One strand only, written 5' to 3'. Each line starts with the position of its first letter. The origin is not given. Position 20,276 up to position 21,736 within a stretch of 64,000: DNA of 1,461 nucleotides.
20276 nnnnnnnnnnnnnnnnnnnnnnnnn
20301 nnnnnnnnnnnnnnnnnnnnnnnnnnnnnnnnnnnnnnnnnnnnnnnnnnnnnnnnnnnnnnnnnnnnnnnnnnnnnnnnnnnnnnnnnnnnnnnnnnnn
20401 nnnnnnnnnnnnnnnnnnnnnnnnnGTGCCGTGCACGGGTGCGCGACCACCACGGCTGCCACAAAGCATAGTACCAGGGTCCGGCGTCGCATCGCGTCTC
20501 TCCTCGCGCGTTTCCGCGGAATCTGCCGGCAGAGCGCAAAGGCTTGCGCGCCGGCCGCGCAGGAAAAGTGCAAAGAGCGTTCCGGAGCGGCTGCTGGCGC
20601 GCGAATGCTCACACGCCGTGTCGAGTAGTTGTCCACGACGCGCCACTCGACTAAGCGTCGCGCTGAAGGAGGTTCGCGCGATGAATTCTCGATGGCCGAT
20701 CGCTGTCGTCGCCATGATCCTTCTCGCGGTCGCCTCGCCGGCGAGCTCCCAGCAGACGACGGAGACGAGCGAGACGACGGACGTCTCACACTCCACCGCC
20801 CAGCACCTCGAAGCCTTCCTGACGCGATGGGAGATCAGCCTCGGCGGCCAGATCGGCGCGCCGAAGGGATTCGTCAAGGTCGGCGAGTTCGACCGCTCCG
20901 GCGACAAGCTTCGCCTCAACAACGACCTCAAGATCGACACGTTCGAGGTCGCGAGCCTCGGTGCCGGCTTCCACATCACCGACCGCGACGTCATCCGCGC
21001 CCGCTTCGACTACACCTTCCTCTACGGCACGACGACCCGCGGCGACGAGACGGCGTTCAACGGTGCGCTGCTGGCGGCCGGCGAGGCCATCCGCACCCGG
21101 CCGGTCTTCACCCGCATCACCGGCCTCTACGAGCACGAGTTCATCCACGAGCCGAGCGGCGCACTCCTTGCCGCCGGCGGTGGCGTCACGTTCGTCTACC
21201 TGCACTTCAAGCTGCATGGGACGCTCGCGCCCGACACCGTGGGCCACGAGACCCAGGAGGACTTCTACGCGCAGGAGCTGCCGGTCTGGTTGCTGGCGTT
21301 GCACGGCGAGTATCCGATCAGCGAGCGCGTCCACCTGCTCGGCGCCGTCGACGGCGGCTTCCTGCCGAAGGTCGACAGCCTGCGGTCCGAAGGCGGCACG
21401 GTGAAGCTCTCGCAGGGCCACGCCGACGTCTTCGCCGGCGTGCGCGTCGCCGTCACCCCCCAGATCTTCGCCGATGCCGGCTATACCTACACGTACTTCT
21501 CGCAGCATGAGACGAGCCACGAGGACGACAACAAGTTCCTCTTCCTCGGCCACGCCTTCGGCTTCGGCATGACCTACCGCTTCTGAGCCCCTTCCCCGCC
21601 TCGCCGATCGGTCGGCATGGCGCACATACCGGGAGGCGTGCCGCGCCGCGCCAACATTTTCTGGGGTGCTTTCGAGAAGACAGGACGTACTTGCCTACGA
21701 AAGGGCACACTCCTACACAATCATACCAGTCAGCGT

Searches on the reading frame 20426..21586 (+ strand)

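Call 68: search_protein_families(library=pfam, proteins=[window:20426-21586:+], max_evalue=0.001)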
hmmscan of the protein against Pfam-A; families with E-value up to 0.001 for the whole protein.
window:20426-21586:+ (386 aa): 1 family
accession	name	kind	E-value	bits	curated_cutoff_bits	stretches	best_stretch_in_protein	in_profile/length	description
PF13505.12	OMP_b-brl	-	5.6e-06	27.1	28.7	1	292-386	91-175/175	Outer membrane protein beta-barrel domain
